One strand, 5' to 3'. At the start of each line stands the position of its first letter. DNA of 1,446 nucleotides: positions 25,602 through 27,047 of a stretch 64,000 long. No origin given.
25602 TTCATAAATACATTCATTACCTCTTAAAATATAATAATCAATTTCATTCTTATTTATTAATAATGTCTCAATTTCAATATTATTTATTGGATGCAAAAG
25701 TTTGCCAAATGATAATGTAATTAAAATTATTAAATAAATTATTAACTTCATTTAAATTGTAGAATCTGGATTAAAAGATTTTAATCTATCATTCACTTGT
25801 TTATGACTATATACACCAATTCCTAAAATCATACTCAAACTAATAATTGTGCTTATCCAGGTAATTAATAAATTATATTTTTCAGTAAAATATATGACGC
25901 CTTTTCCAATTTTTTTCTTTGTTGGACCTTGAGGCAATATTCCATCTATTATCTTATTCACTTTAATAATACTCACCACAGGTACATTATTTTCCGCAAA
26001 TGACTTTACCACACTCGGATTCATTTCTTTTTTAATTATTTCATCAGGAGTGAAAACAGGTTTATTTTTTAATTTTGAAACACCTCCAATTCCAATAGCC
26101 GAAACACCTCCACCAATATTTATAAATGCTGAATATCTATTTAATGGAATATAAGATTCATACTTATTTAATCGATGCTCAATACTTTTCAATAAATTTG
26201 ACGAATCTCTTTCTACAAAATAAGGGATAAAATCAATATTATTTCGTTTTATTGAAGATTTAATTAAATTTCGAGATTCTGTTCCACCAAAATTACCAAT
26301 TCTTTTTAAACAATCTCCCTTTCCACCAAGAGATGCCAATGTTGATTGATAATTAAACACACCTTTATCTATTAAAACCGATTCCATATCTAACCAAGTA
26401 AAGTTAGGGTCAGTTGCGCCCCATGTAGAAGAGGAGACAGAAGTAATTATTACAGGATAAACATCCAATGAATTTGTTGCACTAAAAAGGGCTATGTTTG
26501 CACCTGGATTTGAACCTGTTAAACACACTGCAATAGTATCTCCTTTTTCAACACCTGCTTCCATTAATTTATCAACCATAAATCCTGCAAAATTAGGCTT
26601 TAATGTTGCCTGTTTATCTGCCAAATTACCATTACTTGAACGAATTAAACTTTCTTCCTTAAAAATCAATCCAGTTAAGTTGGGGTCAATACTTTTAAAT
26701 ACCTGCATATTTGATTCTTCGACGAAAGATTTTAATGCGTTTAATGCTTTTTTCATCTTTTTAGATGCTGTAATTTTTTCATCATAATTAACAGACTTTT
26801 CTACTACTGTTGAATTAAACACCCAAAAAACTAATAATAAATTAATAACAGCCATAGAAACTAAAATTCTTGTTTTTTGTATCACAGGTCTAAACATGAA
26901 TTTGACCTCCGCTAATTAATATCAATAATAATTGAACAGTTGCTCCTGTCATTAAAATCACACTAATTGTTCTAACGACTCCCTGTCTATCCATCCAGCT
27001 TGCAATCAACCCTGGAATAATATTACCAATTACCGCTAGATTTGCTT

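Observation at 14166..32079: Ten-gene, nearly gap-free operon fusing poly-gamma-glutamate synthesis to giant secreted C25/M14 proteins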

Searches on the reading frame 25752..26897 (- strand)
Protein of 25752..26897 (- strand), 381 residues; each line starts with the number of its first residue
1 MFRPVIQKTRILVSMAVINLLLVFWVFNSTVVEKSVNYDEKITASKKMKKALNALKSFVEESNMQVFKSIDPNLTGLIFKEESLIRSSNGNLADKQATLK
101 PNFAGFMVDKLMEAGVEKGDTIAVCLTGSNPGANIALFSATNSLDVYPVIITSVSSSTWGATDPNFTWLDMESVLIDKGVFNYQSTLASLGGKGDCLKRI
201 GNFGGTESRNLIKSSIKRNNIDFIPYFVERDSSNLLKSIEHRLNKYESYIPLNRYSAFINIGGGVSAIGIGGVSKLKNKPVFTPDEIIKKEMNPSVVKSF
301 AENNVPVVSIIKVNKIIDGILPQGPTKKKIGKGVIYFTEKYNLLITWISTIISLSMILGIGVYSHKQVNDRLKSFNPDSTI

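Call 3: search_protein_families(library=pfam, proteins=[window:25752-26897:-], max_evalue=0.01)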
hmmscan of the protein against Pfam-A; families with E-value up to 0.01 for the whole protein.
window:25752-26897:- (381 aa): 0 families

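Call 4: search_protein_families(library=ncbifam, proteins=[window:25752-26897:-], max_evalue=0.01)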
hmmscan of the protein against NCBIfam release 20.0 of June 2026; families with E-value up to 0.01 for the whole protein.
window:25752-26897:- (381 aa): 1 family
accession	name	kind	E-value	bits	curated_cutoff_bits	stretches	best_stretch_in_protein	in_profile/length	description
TIGR04332.1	gamma_Glu_sys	subfamily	7.3e-72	242.2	100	1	12-317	3-294/307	poly-gamma-glutamate system protein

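Call 11: find_related_loci(query=window:25752-26897:-, collection=genome_contigs, flank=10000)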
Query window:25752-26897:- (381 aa) in genome_contigs; peptide patterns used: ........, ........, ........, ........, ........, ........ (x = any residue, [..] = any of these).
203 stretches matched a pattern; 65 encode a relative of the query (tblastn E <= 1e-3); 65 distinct loci.
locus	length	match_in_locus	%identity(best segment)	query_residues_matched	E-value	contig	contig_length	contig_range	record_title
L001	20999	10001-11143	94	1-381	0e+0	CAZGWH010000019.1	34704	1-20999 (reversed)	MAG TPA_asm: uncultured bacterium isolate SRP200020_co5_28 genome assembly, contig: NODE_1843_length_34704_cov_20.696499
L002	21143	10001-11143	72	1-381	2e-180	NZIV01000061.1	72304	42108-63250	MAG: Candidatus Neomarinimicrobiota bacterium isolate MED589 89667, whole genome shotgun sequence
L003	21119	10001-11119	41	1-381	2e-83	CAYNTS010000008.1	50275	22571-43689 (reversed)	MAG TPA_asm: uncultured bacterium isolate binchicken_co142_355 genome assembly, contig: NODE_1854_length_50275_cov_10.58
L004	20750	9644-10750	39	1-378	5e-80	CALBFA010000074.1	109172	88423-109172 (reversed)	MAG TPA_asm: uncultured Candidatus Marinimicrobia bacterium isolate ERR2206774_bin.146_CONCOCT_v1.1_MAG genome assembly,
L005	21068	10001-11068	38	1-381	2e-74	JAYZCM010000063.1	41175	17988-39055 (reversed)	MAG: Candidatus Neomarinimicrobiota bacterium isolate XB_MAG123 DB_MAG123_0063, whole genome shotgun sequence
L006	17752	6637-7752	33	1-381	4e-72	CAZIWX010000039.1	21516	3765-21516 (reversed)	MAG TPA_asm: uncultured Lentisphaeria bacterium isolate binchicken_co172_181 genome assembly, contig: NODE_1886_length_2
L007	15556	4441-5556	35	1-381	2e-70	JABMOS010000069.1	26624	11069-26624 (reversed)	MAG: Candidatus Neomarinimicrobiota bacterium isolate bin.81 k141_3610899, whole genome shotgun sequence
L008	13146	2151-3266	34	1-381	1e-68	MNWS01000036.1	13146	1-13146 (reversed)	MAG: Candidatus Marinimicrobia bacterium CG1_02_48_14 cg1_0.2_scaffold_4653_c, whole genome shotgun sequence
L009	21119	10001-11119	35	2-381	2e-66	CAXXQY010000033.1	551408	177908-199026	MAG: bacterium isolate 57a1b92f-bc4a-4fd6-9813-ca89f61bdd80 genome assembly, contig: contig_33, whole genome shotgun seq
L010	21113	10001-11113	33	2-381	3e-64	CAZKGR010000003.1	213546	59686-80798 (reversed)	MAG TPA_asm: uncultured bacterium isolate binchicken_co142_310 genome assembly, contig: NODE_43_length_213546_cov_25.494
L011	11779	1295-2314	37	1-349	6e-64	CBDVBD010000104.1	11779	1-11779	MAG TPA_asm: uncultured bacterium isolate SRR22302350_binner123_Refined_58 genome assembly, contig: ERZ25073595.2070, wh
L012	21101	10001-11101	35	1-379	3e-65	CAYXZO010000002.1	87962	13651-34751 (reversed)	MAG TPA_asm: uncultured Lentisphaeria bacterium isolate binchicken_co172_231 genome assembly, contig: NODE_100_length_87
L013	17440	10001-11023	36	1-350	3e-59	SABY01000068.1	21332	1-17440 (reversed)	MAG: Clostridia bacterium isolate INTA.CYC.150 contig-100_1950, whole genome shotgun sequence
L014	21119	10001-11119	34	1-381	2e-57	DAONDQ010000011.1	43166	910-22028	MAG TPA_asm: Candidatus Cloacimonadota bacterium isolate AMR_MDS_3891 NODE_804_length_43166_cov_5.412679, whole genome s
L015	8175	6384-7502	34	1-381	3e-57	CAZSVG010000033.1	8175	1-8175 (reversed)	MAG TPA_asm: uncultured Candidatus Cloacimonadota bacterium isolate SRP241326_co1_238 genome assembly, contig: NODE_1103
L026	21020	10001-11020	35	12-364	3e-49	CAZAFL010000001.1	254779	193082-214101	MAG TPA_asm: uncultured Chlorobiaceae bacterium isolate binchicken_co185_181 genome assembly, contig: NODE_45_length_254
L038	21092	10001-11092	32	7-358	9e-46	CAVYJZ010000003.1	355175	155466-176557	MAG: uncultured delta proteobacterium isolate MFD05684.bin.1.151 genome assembly, contig: contig_12809, whole genome sho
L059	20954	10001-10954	31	1-336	5e-40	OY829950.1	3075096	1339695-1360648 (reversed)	MAG: Candidatus Cloacimonadales bacterium isolate 55f7dba2-411d-4d06-9fab-9545568f0b98 genome assembly, chromosome: 1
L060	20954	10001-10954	31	1-336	7e-39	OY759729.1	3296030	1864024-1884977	MAG: Candidatus Cloacimonadales bacterium isolate 62aeb636-92f1-4ae4-90d0-6392ac38953c genome assembly, chromosome: 1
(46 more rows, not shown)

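Call 24: search_solved_structures(query=window:25752-26897:-, max_evalue=10)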
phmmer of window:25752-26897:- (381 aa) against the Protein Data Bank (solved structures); distinct sequences matched with E-value up to 10: 0.

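Call 36: search_protein_families(library=pfam, proteins=[L014:3650-8116:+, L060:1855-6600:+, L026:4844-8296:+, L059:4302-7124:+, L009:14693-18007:+, L006:9686-10759:+, L014:13830-16067:+, L026:12690-15212:+, L060:12952-13962:+, L014:13357-13770:+], max_evalue=0.001)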
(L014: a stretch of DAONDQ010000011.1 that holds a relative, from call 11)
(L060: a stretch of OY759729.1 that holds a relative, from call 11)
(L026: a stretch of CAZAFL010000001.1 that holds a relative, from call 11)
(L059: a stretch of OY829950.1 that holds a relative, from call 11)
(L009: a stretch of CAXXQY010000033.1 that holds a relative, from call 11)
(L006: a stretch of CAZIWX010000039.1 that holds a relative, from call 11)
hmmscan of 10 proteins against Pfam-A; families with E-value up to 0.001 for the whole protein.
L014:3650-8116:+ (1488 aa): 9 families
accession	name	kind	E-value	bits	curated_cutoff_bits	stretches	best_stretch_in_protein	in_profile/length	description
PF14870.12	PSII_BNR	-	1.4e-28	100.5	27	3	325-418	8-96/303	Photosynthesis system II assembly factor YCF48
PF13290.12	CHB_HEX_C_1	-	2.7e-18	66.1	22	1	830-894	1-65/67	Chitobiase/beta-hexosaminidase C-terminal domain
PF00932.25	LTD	-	1.8e-15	57.7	34.3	1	641-748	3-108/109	Lamin Tail Domain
PF13287.12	Fn3_assoc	-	2.9e-15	56.5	23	1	841-899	1-59/59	Fn3 associated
PF18962.6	Por_Secre_tail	-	1e-09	39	27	1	1405-1485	2-74/75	Secretion system C-terminal sorting domain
PF13860.13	FlgD_ig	-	1.4e-08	35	27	1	1412-1476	9-76/79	FlgD Ig-like domain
PF02012.26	BNR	-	3.8e-08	32.6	27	0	407-417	1-11/12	BNR/Asp-box repeat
PF18370.7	RGI_lyase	-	4.6e-06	27.3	27.8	0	1110-1185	10-78/86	Rhamnogalacturonan I lyases beta-sheet domain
PF13585.12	CHU_C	-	0.00049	20.6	27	1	1423-1482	27-80/86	CHU_C Type IX secretion signal domain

L060:1855-6600:+ (1581 aa): 6 families
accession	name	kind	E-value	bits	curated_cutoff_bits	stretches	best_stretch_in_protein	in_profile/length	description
PF04997.17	RNA_pol_Rpb1_1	-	1.9e-80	271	39.7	1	15-341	5-312/312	RNA polymerase Rpb1, domain 1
PF04998.22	RNA_pol_Rpb1_5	-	1e-68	232.1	28.5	1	771-1492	1-263/267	RNA polymerase Rpb1, domain 5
PF00623.25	RNA_pol_Rpb1_2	-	3.9e-38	131.7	25.3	1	343-484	1-165/166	RNA polymerase Rpb1, domain 2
PF04983.23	RNA_pol_Rpb1_3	-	5e-21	75.7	28.9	1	488-655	1-162/162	RNA polymerase Rpb1, domain 3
PF05000.22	RNA_pol_Rpb1_4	-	6.9e-16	58.5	24.8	1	684-769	1-107/107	RNA polymerase Rpb1, domain 4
PF01333.25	Apocytochr_F_C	-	6.1e-06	26.7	30.4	0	1065-1115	12-62/118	Apocytochrome F, C-terminal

L026:4844-8296:+ (1150 aa): 3 families
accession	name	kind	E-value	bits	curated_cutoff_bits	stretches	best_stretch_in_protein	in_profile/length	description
PF15902.12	Sortilin-Vps10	-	1.3e-28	100.5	33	2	560-625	2-67/446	Sortilin, neurotensin receptor 3,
PF18962.6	Por_Secre_tail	-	4.9e-05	24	27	0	1065-1129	2-63/75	Secretion system C-terminal sorting domain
PF17963.7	Big_9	-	0.00049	21.4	23.6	1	673-746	15-89/89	Bacterial Ig domain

L059:4302-7124:+ (940 aa): 3 families
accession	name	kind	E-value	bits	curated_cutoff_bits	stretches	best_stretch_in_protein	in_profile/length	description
PF18962.6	Por_Secre_tail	-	1.7e-09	38.2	27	1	857-937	2-74/75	Secretion system C-terminal sorting domain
PF13860.13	FlgD_ig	-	3.2e-09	37.1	27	1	876-928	24-76/79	FlgD Ig-like domain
PF13585.12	CHU_C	-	0.00023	21.6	27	1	874-933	26-79/86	CHU_C Type IX secretion signal domain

L009:14693-18007:+ (1104 aa): 10 families
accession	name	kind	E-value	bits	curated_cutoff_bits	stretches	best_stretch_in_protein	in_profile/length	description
PF14684.11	Tricorn_C1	-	1.9e-23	82.5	24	1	699-757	1-59/59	Tricorn protease C1 domain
PF07676.18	PD40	-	1.2e-17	63.8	20.9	1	77-112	2-38/38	WD40-like Beta Propeller Repeat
PF14685.13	PDZ_Tricorn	-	3.7e-17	62.5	25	1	780-869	1-87/88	Tricorn protease PDZ domain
PF03572.23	Peptidase_S41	-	7.9e-15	55.3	24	1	899-1055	1-165/165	Peptidase family S41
PF00930.27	DPPIV_N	-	2.3e-10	40.2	22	0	76-133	35-88/354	Dipeptidyl peptidase IV (DPP IV) N-terminal region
PF25174.1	Beta-prop_THOC3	-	5.4e-08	32.6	305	1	371-515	7-147/272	THOC3 beta-propeller domain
PF25460.1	Beta-prop_Aladin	-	5.5e-05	22.9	171.1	1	355-488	102-230/340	Aladin seven-bladed propeller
PF23414.1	Beta-prop_EML_2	-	5.8e-05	23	90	1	343-470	59-180/266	Echinoderm microtubule-associated protein second beta-propeller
PF23389.1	Beta-prop_WDR19_1st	-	0.00013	21.6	27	0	371-447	43-117/325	WDR19 first beta-propeller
PF24817.1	WD40_WDHD1_1st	-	0.00016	21.4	109.9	0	333-435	188-289/291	WDHD1 first WD40 domain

L006:9686-10759:+ (357 aa): 1 family
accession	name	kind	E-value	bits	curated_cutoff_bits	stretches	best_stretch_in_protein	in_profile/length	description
PF08309.17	LVIVD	-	0.00025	20.8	20.2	0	245-272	1-28/42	LVIVD repeat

L014:13830-16067:+ (745 aa): 4 families
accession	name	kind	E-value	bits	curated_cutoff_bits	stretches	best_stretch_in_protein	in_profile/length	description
PF00122.25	E1-E2_ATPase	-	1.2e-54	185.1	28.1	1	216-413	4-180/181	E1-E2 ATPase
PF00702.32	Hydrolase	-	2.7e-34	119.7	26.4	1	430-647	1-191/191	haloacid dehalogenase-like hydrolase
PF00403.32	HMA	-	1.8e-14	54.3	24.8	1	8-67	3-62/62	Heavy-metal-associated domain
PF08282.18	Hydrolase_3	-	1.8e-08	34.9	20.9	1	618-668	194-244/255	haloacid dehalogenase-like hydrolase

L026:12690-15212:+ (840 aa): 6 families
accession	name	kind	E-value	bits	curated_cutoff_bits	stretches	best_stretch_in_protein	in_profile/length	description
PF14905.12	OMP_b-brl_3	-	1e-85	288.7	27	1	413-816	1-408/408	Outer membrane protein beta-barrel family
PF13715.12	CarbopepD_reg_2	-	2.5e-12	47.1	32.2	1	56-151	1-88/88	CarboxypepD_reg-like domain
PF13620.12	CarboxypepD_reg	-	6.7e-12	46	32.3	1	55-133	1-78/82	Carboxypeptidase regulatory-like domain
PF00593.30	TonB_dep_Rec_b-barrel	-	1.2e-11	45.6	27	1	355-766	27-421/436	TonB dependent receptor-like, beta-barrel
PF07715.20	Plug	-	7.5e-09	36.5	23.9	1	166-254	9-106/107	TonB-dependent Receptor Plug Domain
PF17802.7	SpaA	-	5e-07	30.2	23.1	1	56-129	3-80/91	Prealbumin-like fold domain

L060:12952-13962:+ (336 aa): 7 families
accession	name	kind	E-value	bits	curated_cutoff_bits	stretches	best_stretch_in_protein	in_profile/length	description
PF07479.19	NAD_Gly3P_dh_C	-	2e-51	174.3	25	1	182-322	1-141/142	NAD-dependent glycerol-3-phosphate dehydrogenase C-terminus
PF01210.29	NAD_Gly3P_dh_N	-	5.1e-38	131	23.1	1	2-159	1-154/158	NAD-dependent glycerol-3-phosphate dehydrogenase N-terminus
PF20618.3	GPD_NAD_C_bact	-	7.9e-19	68.4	27.6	1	242-307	1-65/66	Bacterial GPD, NAD-dependent C-terminal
PF03807.23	F420_oxidored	-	1.1e-05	26.3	21.6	1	3-105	2-91/94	NADP oxidoreductase coenzyme F420-dependent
PF02558.23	ApbA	-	5e-05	23.4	22.2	1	3-95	1-92/150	Ketopantoate reductase PanE/ApbA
PF02254.24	TrkA_N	-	0.00031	21.5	23.8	0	3-107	1-97/116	TrkA-N domain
PF03446.21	NAD_binding_2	-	0.00089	19.7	21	0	2-105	1-92/161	NAD binding domain of 6-phosphogluconate dehydrogenase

L014:13357-13770:+ (137 aa): 0 families
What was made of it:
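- Tried and rejected: They are not: they are a BNR/T9SS protein, RpoC, a sortilin-like protein and a tricorn-like protein (call 36).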

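Call 64: search_solved_structures(query=A3, max_evalue=10, show_alignments=1)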
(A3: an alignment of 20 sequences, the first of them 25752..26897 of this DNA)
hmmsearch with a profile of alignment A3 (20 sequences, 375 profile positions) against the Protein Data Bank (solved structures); distinct sequences matched with E-value up to 10: 10.
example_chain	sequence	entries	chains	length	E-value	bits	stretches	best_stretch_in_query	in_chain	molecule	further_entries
6m6z_A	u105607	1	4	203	0.09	15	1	310-367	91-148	TMH4C4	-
4zxl_A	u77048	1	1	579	0.48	12.6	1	52-82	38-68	O-GlcNAcase NagJ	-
2ydq_A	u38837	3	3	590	0.49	12.6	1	52-82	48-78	O-GLCNACASE NAGJ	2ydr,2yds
6rhe_A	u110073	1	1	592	0.49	12.6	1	52-82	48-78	O-GlcNAcase NagJ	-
5oxd_A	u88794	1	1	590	0.49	12.6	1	52-82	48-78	O-GlcNAcase NagJ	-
2cbi_A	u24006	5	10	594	0.49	12.6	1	52-82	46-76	HYALURONIDASE | O-GLCNACASE NAGJ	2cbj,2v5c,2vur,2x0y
7khv_A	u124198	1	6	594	0.49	12.6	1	52-82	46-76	O-GlcNAcase NagJ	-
2j62_A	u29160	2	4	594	0.49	12.6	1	52-82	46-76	O-GlcNAcase NagJ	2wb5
2xpk_A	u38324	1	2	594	0.49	12.6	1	52-82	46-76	O-GLCNACASE NAGJ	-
2v5d_A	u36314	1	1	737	0.61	12.3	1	52-82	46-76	O-GLCNACASE NAGJ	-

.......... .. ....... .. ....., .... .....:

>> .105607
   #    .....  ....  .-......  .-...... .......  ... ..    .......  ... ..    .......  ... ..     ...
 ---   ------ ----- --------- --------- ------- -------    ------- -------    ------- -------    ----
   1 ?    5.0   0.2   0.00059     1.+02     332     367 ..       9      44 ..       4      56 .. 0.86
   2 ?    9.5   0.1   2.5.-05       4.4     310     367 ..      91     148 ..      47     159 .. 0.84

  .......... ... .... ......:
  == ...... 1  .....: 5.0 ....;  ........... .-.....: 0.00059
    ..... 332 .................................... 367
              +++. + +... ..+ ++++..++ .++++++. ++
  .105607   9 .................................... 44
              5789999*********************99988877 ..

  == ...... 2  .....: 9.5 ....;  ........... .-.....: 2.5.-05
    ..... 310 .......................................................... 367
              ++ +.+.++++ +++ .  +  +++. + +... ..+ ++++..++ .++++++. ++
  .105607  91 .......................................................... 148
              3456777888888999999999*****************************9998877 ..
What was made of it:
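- TIGR04332 replaces PgsA and has no detectable relative of known structure (calls 24, 64).
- Tried and rejected: PDB sequence searches for g4, with a single sequence and with a 20-sequence profile, gave only noise (calls 24, 64).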

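Call 69: search_protein_families(library=pfam, proteins=[L038:4345-5028:+, L038:5279-6187:+, L038:6216-6890:+, L038:6894-7913:+, L038:11257-11934:+, L026:12049-12693:+, L014:12994-13326:+], max_evalue=0.001)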
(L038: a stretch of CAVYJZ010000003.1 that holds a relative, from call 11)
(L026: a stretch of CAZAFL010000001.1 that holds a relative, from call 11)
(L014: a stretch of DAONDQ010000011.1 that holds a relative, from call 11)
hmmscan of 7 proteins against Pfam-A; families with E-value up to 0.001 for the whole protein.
L038:4345-5028:+ (227 aa): 2 families
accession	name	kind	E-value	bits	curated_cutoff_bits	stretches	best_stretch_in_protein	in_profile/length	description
PF00440.29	TetR_N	-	1.2e-11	44.6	24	1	26-72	1-47/47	Bacterial regulatory proteins, tetR family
PF17932.6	TetR_C_24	-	0.00029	21.5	26.4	1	97-206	7-112/114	Tetracyclin repressor-like, C-terminal domain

L038:5279-6187:+ (302 aa): 4 families
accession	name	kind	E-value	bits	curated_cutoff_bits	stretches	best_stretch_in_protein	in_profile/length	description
PF00175.26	NAD_binding_1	-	5.2e-12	46.8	22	1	35-130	2-107/109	Oxidoreductase NAD-binding domain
PF00111.32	Fer2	-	5.8e-12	45.8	21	1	180-250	5-76/77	2Fe-2S iron-sulfur cluster binding domain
PF22290.1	DmmA-like_N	-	5.7e-06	27.2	33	1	34-142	23-122/124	Dimethylamine monooxygenase subunit DmmA-like, N-terminal domain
PF08030.17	NAD_binding_6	-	0.00015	22.3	22.2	0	32-93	4-73/156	Ferric reductase NAD binding domain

L038:6216-6890:+ (224 aa): 1 family
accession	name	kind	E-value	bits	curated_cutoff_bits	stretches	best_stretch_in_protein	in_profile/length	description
PF04116.19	FA_hydroxylase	-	1.9e-24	87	31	1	90-222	2-132/132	Fatty acid hydroxylase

L038:6894-7913:+ (339 aa): 9 families
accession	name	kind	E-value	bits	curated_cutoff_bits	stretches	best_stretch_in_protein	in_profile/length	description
PF01073.25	3Beta_HSD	-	2.7e-62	210.8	22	1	5-256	1-271/280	3-beta hydroxysteroid dehydrogenase/isomerase family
PF01370.27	Epimerase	-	1.4e-39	136.4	20.9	1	5-217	2-227/240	NAD dependent epimerase/dehydratase family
PF16363.11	GDP_Man_Dehyd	-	8.5e-21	75.2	27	1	5-236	1-257/332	GDP-mannose 4,6 dehydratase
PF07993.18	NAD_binding_4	-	6.1e-15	55.5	20.1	1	54-169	81-209/258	Male sterility protein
PF04321.23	RmlD_sub_bind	-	9.7e-15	54.8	27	1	5-257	4-235/287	RmlD substrate binding domain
PF13460.12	NAD_binding_10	-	5.1e-11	43.2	27.2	1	8-148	1-131/184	NAD(P)H-binding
PF02719.21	Polysacc_synt_2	-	7.6e-08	32.3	20.2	1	47-114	61-132/293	Polysaccharide biosynthesis protein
PF05368.20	NmrA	-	8.5e-05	22.7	27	1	5-111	6-108/298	NmrA-like family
PF08659.16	KR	-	0.00073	19.9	22.6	0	4-114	3-140/180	KR domain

L038:11257-11934:+ (225 aa): 1 family
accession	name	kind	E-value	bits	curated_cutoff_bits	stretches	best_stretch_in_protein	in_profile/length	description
PF13590.11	DUF4136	-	1.3e-10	42.4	32.8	1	48-219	1-151/152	Domain of unknown function (DUF4136)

L026:12049-12693:+ (214 aa): 1 family
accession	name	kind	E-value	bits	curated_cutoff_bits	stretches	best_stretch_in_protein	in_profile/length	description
PF05908.16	Gamma_PGA_hydro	-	4.3e-42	144.2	22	1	19-193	13-190/191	Poly-gamma-glutamate hydrolase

L014:12994-13326:+ (110 aa): 0 families
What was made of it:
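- Closest known: Classical PgsBCA. Same: The PghP-type hydrolase in L026 (call 69) is a comparable case.
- Closest known: PGA-degrading and deglutamylating zinc peptidases: phage PghP. Same: A true PF05908 gene occupies a PGA locus in L026 (call 69).
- A PF05908 PGA hydrolase sits in the homologous Chlorobiaceae locus, which supports PGA as the product of this system type (call 69). A PghP-type poly-gamma-glutamate hydrolase (PF05908, 144 bits) is encoded inside the homologous Chlorobiaceae locus (call 69).
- Tried and rejected: They are TetR, an oxidoreductase, a fatty-acid hydroxylase, 3beta-HSD and a DUF4136 lipoprotein (call 69).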
